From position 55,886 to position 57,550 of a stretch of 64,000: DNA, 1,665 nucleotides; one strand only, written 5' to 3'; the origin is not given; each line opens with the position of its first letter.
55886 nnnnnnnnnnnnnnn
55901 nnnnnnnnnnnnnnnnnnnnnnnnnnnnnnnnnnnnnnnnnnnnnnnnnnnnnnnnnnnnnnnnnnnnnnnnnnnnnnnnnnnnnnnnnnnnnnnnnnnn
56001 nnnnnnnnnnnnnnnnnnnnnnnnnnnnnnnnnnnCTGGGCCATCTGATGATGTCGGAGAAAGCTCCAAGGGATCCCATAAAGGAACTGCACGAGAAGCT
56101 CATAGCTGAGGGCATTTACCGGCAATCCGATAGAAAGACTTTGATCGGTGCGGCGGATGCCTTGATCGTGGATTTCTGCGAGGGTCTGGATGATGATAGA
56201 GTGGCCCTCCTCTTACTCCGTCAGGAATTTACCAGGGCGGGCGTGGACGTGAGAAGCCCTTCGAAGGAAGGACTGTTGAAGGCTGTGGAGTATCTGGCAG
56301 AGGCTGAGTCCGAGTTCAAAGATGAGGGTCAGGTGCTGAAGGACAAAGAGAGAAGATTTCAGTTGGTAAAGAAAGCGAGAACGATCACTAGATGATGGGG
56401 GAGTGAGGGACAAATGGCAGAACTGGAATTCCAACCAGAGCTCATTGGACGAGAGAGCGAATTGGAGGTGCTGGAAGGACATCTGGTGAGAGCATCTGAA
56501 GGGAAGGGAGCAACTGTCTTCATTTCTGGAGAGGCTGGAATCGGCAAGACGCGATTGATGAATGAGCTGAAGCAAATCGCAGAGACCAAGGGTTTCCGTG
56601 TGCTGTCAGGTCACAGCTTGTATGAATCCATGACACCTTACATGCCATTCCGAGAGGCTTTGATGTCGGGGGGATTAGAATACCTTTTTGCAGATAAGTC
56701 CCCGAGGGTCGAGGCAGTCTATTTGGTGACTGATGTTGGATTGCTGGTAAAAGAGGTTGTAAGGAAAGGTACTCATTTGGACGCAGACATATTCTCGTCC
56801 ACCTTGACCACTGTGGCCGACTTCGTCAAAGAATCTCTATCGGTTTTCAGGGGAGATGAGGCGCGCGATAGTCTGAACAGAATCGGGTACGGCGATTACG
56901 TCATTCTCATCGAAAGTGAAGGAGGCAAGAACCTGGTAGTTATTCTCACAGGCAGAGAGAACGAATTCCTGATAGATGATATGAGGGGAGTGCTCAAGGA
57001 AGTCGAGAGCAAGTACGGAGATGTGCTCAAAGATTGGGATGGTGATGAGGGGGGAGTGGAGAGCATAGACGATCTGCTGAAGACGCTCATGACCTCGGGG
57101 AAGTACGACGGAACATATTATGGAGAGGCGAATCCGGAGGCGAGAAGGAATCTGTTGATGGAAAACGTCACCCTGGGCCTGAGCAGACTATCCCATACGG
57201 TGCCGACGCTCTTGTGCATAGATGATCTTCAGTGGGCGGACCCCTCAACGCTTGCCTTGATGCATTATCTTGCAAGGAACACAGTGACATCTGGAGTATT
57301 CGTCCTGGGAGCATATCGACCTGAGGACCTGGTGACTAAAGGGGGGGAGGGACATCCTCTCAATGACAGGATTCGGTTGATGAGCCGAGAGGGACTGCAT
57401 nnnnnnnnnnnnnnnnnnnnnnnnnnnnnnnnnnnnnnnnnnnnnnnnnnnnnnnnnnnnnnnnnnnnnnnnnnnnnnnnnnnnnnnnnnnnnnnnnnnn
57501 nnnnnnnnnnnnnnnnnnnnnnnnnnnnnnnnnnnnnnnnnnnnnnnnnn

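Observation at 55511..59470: Rab-like small GTPase in an operon with a STAND ATPase that carries an internal Roadblock-like domain and a TPR sensor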

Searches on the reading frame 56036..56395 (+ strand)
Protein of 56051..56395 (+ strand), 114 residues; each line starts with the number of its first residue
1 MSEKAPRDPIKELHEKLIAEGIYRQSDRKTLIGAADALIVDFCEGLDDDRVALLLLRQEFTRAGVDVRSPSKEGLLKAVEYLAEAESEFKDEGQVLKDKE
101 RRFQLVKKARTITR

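Call 5: search_protein_families(library=pfam, proteins=[window:56051-56395:+], max_evalue=10)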
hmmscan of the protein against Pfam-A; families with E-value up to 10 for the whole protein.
window:56051-56395:+ (114 aa): 1 family
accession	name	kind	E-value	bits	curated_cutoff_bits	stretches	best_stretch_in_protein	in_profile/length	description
PF13076.11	Fur_reg_FbpA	-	0.12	12.5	22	1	13-28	5-20/36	Fur-regulated basic protein A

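Call 55: search_solved_structures(query=A5, max_evalue=10, show_alignments=1)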
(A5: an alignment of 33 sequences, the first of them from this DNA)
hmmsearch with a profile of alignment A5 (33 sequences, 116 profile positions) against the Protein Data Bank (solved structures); distinct sequences matched with E-value up to 10: 3.
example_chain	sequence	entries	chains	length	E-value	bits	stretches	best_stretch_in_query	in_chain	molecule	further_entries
2o5h_A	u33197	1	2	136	0.39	13.8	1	14-69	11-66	Hypothetical protein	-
1f1e_A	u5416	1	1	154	0.52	13.4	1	35-98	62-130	HISTONE FOLD PROTEIN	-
4rzp_A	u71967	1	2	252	0.72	13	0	61-112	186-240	Engineered Protein OR366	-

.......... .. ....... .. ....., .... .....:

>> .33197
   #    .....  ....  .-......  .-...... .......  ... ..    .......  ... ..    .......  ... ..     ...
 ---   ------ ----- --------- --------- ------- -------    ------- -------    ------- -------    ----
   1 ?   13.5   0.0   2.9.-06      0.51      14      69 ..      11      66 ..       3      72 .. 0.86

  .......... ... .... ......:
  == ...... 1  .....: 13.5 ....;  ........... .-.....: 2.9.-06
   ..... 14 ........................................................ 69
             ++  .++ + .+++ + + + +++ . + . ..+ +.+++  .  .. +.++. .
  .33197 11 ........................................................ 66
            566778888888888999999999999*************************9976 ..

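Call 62: predict_structure(alignment_id=A5)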
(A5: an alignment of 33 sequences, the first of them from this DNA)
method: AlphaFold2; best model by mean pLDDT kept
length: 119 residues; sequences in the alignment: 33
mean_pLDDT: 81.0   pTM: 0.71
mean pLDDT of the five models: 81.0, 80.0, 78.3, 78.1, 77.1
residues with pLDDT >= 90: 57; 70-90: 36; 50-70: 12; < 50: 14
segments of 3 or more residues with pLDDT < 50: 1-10
pLDDT, mean of each block of 10 residues (from residue 1): 39 72 63 81 89 88 93 91 96 92 94 73
secondary structure, 60 per line:
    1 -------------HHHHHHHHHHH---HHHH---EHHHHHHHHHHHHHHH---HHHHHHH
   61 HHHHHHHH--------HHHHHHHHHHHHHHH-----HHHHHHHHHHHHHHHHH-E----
elements in order: H14-24 H28-31 H36-50 H54-68 H77-91 H97-113

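Call 66: fold_search(model_id=the predicted structure, library=pdb)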
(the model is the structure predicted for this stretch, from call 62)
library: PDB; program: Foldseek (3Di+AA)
matches with E <= 10: 125; with E <= 0.001: 0
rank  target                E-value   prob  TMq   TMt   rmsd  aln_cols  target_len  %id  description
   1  4xxi_B                1.1e+00  0.10  0.25  0.21  13.8       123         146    9  Crystal structure of the Bilin-binding domain of phycobilisome core-membrane linker ApcE (released 2015-12-16)
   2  7uqa_A                1.2e+00  0.13  0.29  0.26  15.6       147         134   12  Crystal structure of the small Ultra-Red Fluorescent Protein (smURFP) (released 2023-07-19)
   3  7uqa_C                1.5e+00  0.20  0.31  0.28  13.7       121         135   15  Crystal structure of the small Ultra-Red Fluorescent Protein (smURFP) (released 2023-07-19)
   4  7uqa_F                1.6e+00  0.07  0.23  0.22  15.6       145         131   14  Crystal structure of the small Ultra-Red Fluorescent Protein (smURFP) (released 2023-07-19)
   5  4xxi_A                1.7e+00  0.08  0.22  0.19  13.8       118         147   13  Crystal structure of the Bilin-binding domain of phycobilisome core-membrane linker ApcE (released 2015-12-16)
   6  6fzn_B                2.0e+00  0.12  0.29  0.27  13.2       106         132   24  SMURFP-Y56R mutant in complex with biliverdin (released 2018-10-17)
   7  6fzo_C                2.2e+00  0.10  0.26  0.24  13.2       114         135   15  SMURFP-Y56F mutant (released 2018-10-17)
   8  9a6c_B                2.5e+00  0.10  0.30  0.11  11.1       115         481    9  Integrative model of YYDD-YYDB by crosslinking MS and deep learning (released 2024-09-18)
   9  7uqa_B                2.5e+00  0.06  0.24  0.23  15.3       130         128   12  Crystal structure of the small Ultra-Red Fluorescent Protein (smURFP) (released 2023-07-19)
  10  5oqj_M                3.0e+00  0.14  0.35  0.18  11.9       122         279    9  STRUCTURE OF YEAST TRANSCRIPTION PRE-INITIATION COMPLEX WITH TFIIH (released 2018-04-25)
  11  6fzo_D                3.1e+00  0.08  0.26  0.24  13.4       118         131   14  SMURFP-Y56F mutant (released 2018-10-17)
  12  3mvc_A                3.1e+00  0.07  0.25  0.21  12.8       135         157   12  High resolution crystal structure of the heme domain of GLB-6 from C. elegans (released 2010-06-16)
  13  8imi_0                3.1e+00  0.05  0.21  0.04  14.5       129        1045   12  A1-A2, A3-A4, B'1-B'2, C'1-C'2 cylinder in cyanobacterial phycobilisome from Anthocerotibacter panamensis (Cluster A) (released 2023-10-25)
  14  7eyd_V9               3.3e+00  0.09  0.29  0.23  14.6       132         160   11  Cryo-EM structure of cyanobacterial phycobilisome from Anabaena sp. PCC 7120 (released 2021-10-06)
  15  3fbz_C                3.3e+00  0.08  0.28  0.27  11.0       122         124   12  Crystal structure of ORF140 of the archaeal virus Acidianus Filamentous Virus 1 (AFV1) (released 2009-11-10)
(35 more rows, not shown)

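Call 79: find_homologous_proteins(query=A5, max_evalue=0.001)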
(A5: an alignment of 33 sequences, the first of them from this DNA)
Query A5 (33 sequences) (119 aa, profile of the alignment): 25 proteins with E <= 0.001 among 2347 candidates.
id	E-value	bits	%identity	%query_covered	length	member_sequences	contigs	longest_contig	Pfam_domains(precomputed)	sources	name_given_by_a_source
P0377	5.4e-52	192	63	97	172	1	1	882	-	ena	-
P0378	5.1e-51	189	59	97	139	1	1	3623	-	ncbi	ncbi:MAG: hypothetical protein ACE5KV_04580, partial [Thermoplasmata archaeon]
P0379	4.0e-49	183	58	96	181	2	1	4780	-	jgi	jgi:hypothetical protein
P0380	9.1e-49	182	53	97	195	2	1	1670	-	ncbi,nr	ncbi:MAG: hypothetical protein LN409_04805, partial [Candidatus Thermoplasmatota archaeon]|nr:hypoth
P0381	4.3e-48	180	61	93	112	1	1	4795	-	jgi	-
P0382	5.3e-47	176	51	97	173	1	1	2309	-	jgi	jgi:hypothetical protein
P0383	1.8e-46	175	57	93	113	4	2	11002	-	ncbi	ncbi:MAG: hypothetical protein V3V91_08555, partial [Thermoplasmata archaeon]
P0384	2.0e-46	174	53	97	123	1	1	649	-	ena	-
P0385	2.1e-46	174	50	97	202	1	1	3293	-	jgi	jgi:hypothetical protein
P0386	3.3e-46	174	50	93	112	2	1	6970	-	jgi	jgi:hypothetical protein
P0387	1.9e-45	171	57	91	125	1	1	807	-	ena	-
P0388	3.9e-45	170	54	90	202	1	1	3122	-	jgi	jgi:hypothetical protein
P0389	4.4e-45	170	66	88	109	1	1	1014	-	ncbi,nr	ncbi:MAG: hypothetical protein KAI64_02435, partial [Thermoplasmata archaeon]|nr:hypothetical protei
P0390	5.8e-45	170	50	92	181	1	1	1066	-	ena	-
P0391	7.1e-45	169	54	90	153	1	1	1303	-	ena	-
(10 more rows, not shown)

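Call 80: find_encoding_contigs(protein=P0383, flank=6000, max_places=3)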
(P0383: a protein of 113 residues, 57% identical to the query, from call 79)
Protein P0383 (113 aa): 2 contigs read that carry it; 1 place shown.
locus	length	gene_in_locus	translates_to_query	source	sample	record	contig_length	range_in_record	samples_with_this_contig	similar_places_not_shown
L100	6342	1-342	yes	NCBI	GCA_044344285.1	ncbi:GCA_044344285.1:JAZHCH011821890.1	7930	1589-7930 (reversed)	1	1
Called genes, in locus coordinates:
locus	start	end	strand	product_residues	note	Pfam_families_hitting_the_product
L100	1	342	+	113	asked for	?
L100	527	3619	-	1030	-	PF13205:Big_5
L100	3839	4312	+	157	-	-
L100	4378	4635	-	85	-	PF04014:MazE_antitoxin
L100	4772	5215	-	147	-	PF12663:DUF3788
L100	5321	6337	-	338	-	-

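Call 81: find_encoding_contigs(protein=P0386, flank=6000, max_places=3)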
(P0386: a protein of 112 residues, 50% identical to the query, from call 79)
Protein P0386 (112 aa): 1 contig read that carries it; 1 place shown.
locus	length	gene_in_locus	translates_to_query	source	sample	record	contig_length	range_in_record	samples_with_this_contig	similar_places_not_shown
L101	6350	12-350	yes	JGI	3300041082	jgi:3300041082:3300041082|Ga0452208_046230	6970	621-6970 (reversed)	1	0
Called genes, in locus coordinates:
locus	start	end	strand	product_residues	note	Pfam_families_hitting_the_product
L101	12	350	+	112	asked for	-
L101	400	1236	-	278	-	PF13507:GATase_5, PF01965:DJ-1_PfpI (faint), PF07685:GATase_3 (weak)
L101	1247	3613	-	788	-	PF18072:FGAR-AT_linker, PF00586:AIRS, PF02769:AIRS_C, PF00586:AIRS, PF02769:AIRS_C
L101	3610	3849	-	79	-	PF02700:PurS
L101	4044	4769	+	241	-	PF01399:PCI (weak), PF09723:Zn_ribbon_8 (faint)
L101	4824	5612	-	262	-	PF12705:PDDEXK_1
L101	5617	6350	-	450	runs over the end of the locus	?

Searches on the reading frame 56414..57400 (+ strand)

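Call 5: search_protein_families(library=pfam, proteins=[window:56414-57400:+], max_evalue=10)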
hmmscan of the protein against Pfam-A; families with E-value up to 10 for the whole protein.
window:56414-57400:+ (329 aa): 18 families
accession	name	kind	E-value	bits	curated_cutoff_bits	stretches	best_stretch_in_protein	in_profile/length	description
PF13191.12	AAA_16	-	9.2e-23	82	32.6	1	9-291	1-160/167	AAA ATPase domain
PF10923.14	BrxC_BrxD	-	1.6e-05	24.5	22.2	1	11-63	28-80/414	BREX system ATP-binding protein BrxC/D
PF13401.12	AAA_22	-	0.00066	20.4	27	1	35-63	8-36/130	AAA domain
PF13604.12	AAA_30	-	0.0013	18.9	27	1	33-64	19-50/191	AAA domain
PF05729.18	NACHT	-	0.0023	18.2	26.7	1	34-58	2-26/167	NACHT domain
PF01637.24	ATPase_2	-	0.0026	18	33.2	1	13-64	4-52/225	ATPase domain predominantly from Archaea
PF25199.1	nSTAND_NTPase5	-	0.0056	17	34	1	15-63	24-73/145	Novel STAND NTPase 5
PF00931.28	NB-ARC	-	0.009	15.7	23.5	1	14-54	2-40/248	NB-ARC domain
PF20720.3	nSTAND3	-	0.021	15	27.2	1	34-66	19-51/155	Novel STAND NTPase 3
PF03266.21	NTPase_1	-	0.055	13.8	23.9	1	35-63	2-30/168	NTPase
PF00910.28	RNA_helicase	-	0.12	13.3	21.5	1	35-59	1-30/105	RNA helicase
PF02367.23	TsaE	-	0.12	12.8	26.6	1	29-63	18-51/128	Threonylcarbamoyl adenosine biosynthesis protein TsaE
PF05970.20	PIF1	-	0.15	12.1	25.9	1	26-63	16-53/223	PIF1-like helicase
PF07728.20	AAA_5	-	0.17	12.3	22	1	35-67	2-34/139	AAA domain (dynein-related subfamily)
PF03193.22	RsgA_GTPase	-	0.23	11.7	30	1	31-56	105-130/174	RsgA GTPase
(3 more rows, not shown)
